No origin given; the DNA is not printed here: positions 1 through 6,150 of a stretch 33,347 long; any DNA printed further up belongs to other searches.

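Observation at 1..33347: The entire 33.3-kb window is the interior of one uninterrupted giant ORF (over 11,000 codons, both ends off-window)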

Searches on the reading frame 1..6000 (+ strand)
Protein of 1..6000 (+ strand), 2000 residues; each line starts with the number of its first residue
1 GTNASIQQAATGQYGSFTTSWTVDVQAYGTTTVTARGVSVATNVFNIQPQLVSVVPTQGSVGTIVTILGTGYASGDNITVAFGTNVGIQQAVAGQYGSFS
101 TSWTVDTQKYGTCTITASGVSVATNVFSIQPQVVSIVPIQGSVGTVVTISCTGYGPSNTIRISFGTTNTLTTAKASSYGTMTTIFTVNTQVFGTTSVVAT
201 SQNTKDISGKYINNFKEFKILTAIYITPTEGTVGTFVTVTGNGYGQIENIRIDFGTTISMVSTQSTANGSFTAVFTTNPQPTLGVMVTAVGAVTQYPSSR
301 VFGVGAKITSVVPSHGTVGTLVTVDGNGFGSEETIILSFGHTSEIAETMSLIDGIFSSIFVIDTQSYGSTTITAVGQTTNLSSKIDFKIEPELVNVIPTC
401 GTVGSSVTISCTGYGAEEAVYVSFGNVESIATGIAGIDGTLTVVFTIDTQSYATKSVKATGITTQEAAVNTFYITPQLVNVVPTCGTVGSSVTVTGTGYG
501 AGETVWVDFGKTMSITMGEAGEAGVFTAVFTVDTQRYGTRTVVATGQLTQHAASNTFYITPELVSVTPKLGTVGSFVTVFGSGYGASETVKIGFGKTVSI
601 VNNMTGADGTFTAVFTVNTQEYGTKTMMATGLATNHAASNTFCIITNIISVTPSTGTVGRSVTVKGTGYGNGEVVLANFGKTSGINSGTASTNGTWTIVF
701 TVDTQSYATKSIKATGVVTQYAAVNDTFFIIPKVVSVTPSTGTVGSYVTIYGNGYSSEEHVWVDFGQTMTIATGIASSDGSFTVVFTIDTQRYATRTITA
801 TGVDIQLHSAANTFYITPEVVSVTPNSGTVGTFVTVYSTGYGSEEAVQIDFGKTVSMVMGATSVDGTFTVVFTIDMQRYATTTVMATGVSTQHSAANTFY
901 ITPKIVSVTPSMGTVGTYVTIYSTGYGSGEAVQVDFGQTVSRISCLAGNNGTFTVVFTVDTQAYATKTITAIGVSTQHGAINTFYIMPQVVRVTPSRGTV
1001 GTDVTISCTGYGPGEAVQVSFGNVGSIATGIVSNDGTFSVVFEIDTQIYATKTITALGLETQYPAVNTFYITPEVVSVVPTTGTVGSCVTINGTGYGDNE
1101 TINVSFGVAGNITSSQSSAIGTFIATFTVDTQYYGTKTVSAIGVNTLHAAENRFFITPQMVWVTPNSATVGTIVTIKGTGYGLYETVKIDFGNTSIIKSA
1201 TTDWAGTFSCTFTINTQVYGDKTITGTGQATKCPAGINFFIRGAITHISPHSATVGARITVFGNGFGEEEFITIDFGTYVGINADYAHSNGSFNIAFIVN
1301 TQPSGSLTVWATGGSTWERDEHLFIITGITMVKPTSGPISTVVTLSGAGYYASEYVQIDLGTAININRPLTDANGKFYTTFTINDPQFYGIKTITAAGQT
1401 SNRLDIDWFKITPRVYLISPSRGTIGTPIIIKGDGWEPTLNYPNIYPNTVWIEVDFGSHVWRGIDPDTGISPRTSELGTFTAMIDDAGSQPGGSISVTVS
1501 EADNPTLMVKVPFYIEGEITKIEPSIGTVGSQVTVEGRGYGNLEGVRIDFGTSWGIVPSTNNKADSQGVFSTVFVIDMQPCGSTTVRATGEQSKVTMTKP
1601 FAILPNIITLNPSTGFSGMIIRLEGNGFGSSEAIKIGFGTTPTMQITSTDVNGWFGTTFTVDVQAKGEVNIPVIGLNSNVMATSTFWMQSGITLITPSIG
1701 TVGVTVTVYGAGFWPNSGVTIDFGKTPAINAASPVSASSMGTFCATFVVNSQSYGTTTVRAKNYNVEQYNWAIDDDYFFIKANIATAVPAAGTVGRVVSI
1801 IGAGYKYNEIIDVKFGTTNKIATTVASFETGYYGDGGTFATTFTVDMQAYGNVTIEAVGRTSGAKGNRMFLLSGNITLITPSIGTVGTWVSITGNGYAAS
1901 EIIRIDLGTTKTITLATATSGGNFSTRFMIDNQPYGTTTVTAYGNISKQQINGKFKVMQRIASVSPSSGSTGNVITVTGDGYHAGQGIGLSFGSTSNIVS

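Call 3: search_protein_families(library=pfam, proteins=[window:1-6000:+], max_evalue=0.01)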
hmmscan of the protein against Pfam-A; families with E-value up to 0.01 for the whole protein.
window:1-6000:+ (2000 aa): 0 families

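Call 14: find_homologous_proteins(query=window:1-6000:+, max_evalue=1e-10)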
Query window:1-6000:+ (2000 aa): 86 proteins with E <= 1e-10 among 8000 candidates.
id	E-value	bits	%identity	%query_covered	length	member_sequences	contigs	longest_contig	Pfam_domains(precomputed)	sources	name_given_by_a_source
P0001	0.0e+0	1913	36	100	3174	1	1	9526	-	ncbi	ncbi:hypothetical protein COZ71_07525, partial [Candidatus Desantisbacteria bacterium CG_4_8_14_3_um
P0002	0.0e+0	1792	41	84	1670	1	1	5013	PF21992.3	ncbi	ncbi:MAG: hypothetical protein AAB296_09120, partial [Candidatus Desantisbacteria bacterium]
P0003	0.0e+0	1780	38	100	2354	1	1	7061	PF00337.30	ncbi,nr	ncbi:hypothetical protein HY792_05700, partial [Candidatus Desantisbacteria bacterium]|nr:hypothetic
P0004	0.0e+0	1758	36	97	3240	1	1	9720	-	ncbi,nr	ncbi:MAG: hypothetical protein QME49_03410, partial [bacterium]|nr:hypothetical protein [bacterium]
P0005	0.0e+0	1701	35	99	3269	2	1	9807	PF01833.31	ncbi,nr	ncbi:IPT/TIG domain-containing protein, partial [bacterium]|nr:IPT/TIG domain-containing protein [ba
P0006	0.0e+0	1513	36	100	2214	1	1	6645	-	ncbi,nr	ncbi:hypothetical protein HY792_07235, partial [Candidatus Desantisbacteria bacterium]|nr:hypothetic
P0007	0.0e+0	1506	37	100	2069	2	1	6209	-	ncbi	ncbi:hypothetical protein COZ13_02675, partial [Candidatus Desantisbacteria bacterium CG_4_10_14_3_u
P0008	0.0e+0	1498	36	99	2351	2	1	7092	-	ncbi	ncbi:hypothetical protein COZ13_00880, partial [Candidatus Desantisbacteria bacterium CG_4_10_14_3_u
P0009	0.0e+0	1430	34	98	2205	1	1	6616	PF22633.4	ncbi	ncbi:MAG: IPT/TIG domain-containing protein, partial [Candidatus Desantisbacteria bacterium]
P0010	0.0e+0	1413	35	98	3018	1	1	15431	-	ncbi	ncbi:MAG: hypothetical protein AB1630_04975, partial [bacterium]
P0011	0.0e+0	1370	74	37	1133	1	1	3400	-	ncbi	ncbi:hypothetical protein COZ13_02340, partial [Candidatus Desantisbacteria bacterium CG_4_10_14_3_u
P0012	0.0e+0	1368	37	99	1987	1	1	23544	-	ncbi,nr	ncbi:hypothetical protein HY792_03090, partial [Candidatus Desantisbacteria bacterium]|nr:hypothetic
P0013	0.0e+0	1365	37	93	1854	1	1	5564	-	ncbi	ncbi:MAG: hypothetical protein AAB296_10485, partial [Candidatus Desantisbacteria bacterium]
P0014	0.0e+0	1304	44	61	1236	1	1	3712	-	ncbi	ncbi:hypothetical protein COZ71_08545, partial [Candidatus Desantisbacteria bacterium CG_4_8_14_3_um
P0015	0.0e+0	1227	36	100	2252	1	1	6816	-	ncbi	ncbi:hypothetical protein COZ13_06840, partial [Candidatus Desantisbacteria bacterium CG_4_10_14_3_u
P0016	0.0e+0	1162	34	100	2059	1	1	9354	PF01833.31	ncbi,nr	ncbi:MAG: IPT/TIG domain-containing protein, partial [bacterium]|nr:IPT/TIG domain-containing protei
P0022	1.0e-282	959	37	77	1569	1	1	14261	PF13861.13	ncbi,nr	ncbi:hypothetical protein HY793_02250, partial [Candidatus Desantisbacteria bacterium]|nr:hypothetic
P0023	2.5e-281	955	36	80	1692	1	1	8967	PF01833.31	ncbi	ncbi:hypothetical protein COZ71_05475, partial [Candidatus Desantisbacteria bacterium CG_4_8_14_3_um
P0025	1.1e-269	916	37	73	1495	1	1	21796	-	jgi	-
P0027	7.4e-266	904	37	71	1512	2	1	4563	PF01833.31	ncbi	ncbi:hypothetical protein COZ71_02145, partial [Candidatus Desantisbacteria bacterium CG_4_8_14_3_um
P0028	2.2e-250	852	38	63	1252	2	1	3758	PF01833.31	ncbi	ncbi:hypothetical protein COZ71_04000, partial [Candidatus Desantisbacteria bacterium CG_4_8_14_3_um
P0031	2.0e-224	766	41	56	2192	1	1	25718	PF13229.13,PF13585.13,PF18962.8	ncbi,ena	-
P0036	2.5e-202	693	37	61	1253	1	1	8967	PF01833.31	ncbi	ncbi:hypothetical protein COZ71_05480, partial [Candidatus Desantisbacteria bacterium CG_4_8_14_3_um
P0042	3.5e-131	457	42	25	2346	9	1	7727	-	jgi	-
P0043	9.5e-129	449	42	32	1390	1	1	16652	PF13715.13,PF18962.8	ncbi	ncbi:MAG: cohesin domain-containing protein [bacterium]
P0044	9.1e-123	429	42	30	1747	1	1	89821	PF13229.13,PF13715.13,PF02415.24,PF00963.25,PF18962.8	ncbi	ncbi:MAG: right-handed parallel beta-helix repeat-containing protein [bacterium]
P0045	3.0e-119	418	36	42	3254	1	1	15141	PF01839.30,PF01551.30,PF01796.24,PF13517.13,PF13750.13,PF02918.21,PF13860.13,PF19077.7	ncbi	ncbi:MAG: FG-GAP-like repeat-containing protein, partial [bacterium]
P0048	3.1e-104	368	35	37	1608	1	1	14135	PF00404.25,PF18962.8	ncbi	ncbi:MAG: choice-of-anchor Q domain-containing protein [bacterium]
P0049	1.5e-100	356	43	18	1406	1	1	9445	PF13585.13,PF18962.8,PF13860.13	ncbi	ncbi:MAG: gliding motility-associated C-terminal domain-containing protein [Candidatus Desantisbacte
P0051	4.8e-93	331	37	28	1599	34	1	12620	PF02415.24,PF18962.8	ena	-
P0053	5.1e-78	281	42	22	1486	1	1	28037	PF13715.13,PF13585.13,PF00963.25,PF18962.8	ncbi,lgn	ncbi:MAG: cohesin domain-containing protein [bacterium]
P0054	1.1e-75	273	43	17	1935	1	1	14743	PF13229.13,PF13585.13,PF18962.8,PF05048.20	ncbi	-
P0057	5.4e-63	231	41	17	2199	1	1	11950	PF01839.30,PF00404.25,PF13517.13,PF18962.8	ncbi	ncbi:MAG: FG-GAP-like repeat-containing protein [bacterium]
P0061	2.6e-46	176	26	50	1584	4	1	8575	PF10648.16,PF01833.31,PF19077.7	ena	-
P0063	9.5e-44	167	37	14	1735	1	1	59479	PF13229.13,PF18962.8,PF05048.20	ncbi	ncbi:MAG: right-handed parallel beta-helix repeat-containing protein [bacterium]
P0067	1.7e-36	143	26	80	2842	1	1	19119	PF01833.31,PF05593.20,PF25023.2,PF20144.6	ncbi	-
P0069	3.4e-33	132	25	55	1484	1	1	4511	PF01833.31,PF20144.6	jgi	jgi:hypothetical protein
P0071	4.8e-30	122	25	79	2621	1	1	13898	PF01833.31,PF05593.20,PF25023.2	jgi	jgi:RHS repeat-associated protein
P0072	7.3e-30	121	25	97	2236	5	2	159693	PF01833.31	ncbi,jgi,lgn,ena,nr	ncbi:MAG TPA: IPT/TIG domain-containing protein [Candidatus Angelobacter sp.]|nr:IPT/TIG domain-cont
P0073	2.0e-29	120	26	52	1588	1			PF17789.8,PF01833.31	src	-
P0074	1.7e-28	117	26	36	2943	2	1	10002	PF01833.31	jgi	jgi:hypothetical protein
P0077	9.7e-27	111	25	65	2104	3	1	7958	PF01839.30,PF13585.13,PF01833.31,PF15907.12,PF13517.13,PF00791.27,PF20144.6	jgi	-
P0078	2.1e-26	110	25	70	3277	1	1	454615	PF01833.31,PF18962.8,PF20144.6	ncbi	-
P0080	5.5e-23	98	24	57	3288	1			PF00003.29,PF01833.31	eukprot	eukprot:TRINITY_DN1376_c0_g1_i3.p1 TRINITY_DN1376_c0_g1~~TRINITY_DN1376_c0_g1_i3.p1 ORF type:complet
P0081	1.3e-21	94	25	88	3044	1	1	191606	PF01833.31,PF20144.6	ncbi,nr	ncbi:MAG: IPT/TIG domain-containing protein [Ignavibacteriae bacterium]|nr:IPT/TIG domain-containing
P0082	1.0e-19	87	26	36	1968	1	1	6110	PF01833.31,PF18986.6,PF07100.17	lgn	-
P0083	1.6e-19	87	26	37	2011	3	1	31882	PF01833.31,PF18986.6,PF07100.17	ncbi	-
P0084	1.1e-16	77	27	70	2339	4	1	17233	PF13715.13,PF01833.31,PF05593.20,PF17802.8,PF22904.4,PF17210.10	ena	-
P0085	2.1e-15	73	28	23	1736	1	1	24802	PF01833.31,PF18986.6,PF07100.17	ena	-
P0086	3.0e-12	63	26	21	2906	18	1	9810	PF01833.31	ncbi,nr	ncbi:hypothetical protein HOI71_13265, partial [Candidatus Poribacteria bacterium]|nr:hypothetical p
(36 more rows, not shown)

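Call 17: find_encoding_contigs(protein=P0012, flank=10000, max_places=3)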
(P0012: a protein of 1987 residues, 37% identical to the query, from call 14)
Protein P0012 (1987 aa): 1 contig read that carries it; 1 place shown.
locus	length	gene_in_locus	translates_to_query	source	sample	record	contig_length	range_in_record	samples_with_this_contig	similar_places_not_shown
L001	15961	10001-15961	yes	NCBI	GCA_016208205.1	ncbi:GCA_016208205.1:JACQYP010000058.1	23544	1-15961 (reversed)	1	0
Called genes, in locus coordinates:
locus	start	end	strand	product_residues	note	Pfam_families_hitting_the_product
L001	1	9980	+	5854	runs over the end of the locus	PF00662:Proton_antipo_N (faint)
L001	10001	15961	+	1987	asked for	?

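Call 18: find_encoding_contigs(protein=P0010, flank=10000, max_places=3)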
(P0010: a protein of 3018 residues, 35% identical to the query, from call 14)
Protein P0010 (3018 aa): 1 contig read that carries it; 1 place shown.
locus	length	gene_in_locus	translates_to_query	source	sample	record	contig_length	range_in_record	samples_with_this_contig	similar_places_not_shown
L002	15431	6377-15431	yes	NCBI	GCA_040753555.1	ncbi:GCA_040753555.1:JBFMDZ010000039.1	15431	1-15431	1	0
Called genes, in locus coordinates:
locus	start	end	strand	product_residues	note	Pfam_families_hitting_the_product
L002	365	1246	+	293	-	PF18962:Por_Secre_tail (faint)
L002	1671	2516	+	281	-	PF13975:gag-asp_proteas (weak), PF13650:Asp_protease_2 (weak), PF18498:DUF5618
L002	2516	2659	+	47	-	-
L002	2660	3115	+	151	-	-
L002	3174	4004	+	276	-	-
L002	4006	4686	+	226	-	-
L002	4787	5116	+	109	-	-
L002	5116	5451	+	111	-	-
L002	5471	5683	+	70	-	-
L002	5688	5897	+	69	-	-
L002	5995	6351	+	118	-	-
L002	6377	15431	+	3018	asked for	?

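Call 35: find_encoding_contigs(protein=P0011, flank=10000, max_places=3)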
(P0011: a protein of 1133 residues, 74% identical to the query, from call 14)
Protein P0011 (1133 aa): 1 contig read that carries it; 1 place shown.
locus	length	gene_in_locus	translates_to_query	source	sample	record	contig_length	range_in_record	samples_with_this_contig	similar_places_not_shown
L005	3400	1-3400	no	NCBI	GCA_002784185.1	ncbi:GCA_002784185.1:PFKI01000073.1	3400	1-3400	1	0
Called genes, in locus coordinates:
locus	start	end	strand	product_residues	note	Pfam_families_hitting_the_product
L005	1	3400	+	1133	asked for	?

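Call 47: find_encoding_contigs(protein=P0022, flank=10000, max_places=2)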
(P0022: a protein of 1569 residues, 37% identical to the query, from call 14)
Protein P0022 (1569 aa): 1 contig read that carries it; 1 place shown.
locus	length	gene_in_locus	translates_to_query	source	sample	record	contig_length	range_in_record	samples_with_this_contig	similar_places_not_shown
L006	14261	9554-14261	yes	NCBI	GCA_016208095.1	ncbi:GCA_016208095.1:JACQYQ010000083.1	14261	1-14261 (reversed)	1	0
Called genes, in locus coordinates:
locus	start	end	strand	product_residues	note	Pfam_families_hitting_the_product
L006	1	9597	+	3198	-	?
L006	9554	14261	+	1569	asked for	PF13861:FLgD_tudor (faint)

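Call 48: find_encoding_contigs(protein=P0025, flank=10000, max_places=2)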
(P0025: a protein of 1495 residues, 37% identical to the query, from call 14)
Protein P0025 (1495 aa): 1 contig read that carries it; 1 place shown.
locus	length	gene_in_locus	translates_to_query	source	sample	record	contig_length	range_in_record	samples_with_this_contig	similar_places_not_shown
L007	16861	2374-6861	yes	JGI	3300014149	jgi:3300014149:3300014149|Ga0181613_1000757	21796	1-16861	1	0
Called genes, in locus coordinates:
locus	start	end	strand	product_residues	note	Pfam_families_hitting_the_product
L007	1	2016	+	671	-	?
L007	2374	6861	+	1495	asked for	-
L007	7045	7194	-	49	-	-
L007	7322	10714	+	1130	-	-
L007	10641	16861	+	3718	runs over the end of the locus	?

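Call 49: find_encoding_contigs(protein=P0003, flank=10000, max_places=2)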
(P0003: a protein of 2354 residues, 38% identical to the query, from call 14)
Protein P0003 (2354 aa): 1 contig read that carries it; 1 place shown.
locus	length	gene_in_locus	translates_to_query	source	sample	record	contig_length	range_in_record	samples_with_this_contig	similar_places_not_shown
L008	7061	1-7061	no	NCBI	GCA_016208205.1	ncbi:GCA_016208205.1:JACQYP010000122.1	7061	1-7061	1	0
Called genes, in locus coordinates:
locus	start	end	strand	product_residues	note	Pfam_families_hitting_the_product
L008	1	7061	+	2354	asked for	PF00337:Gal-bind_lectin (faint)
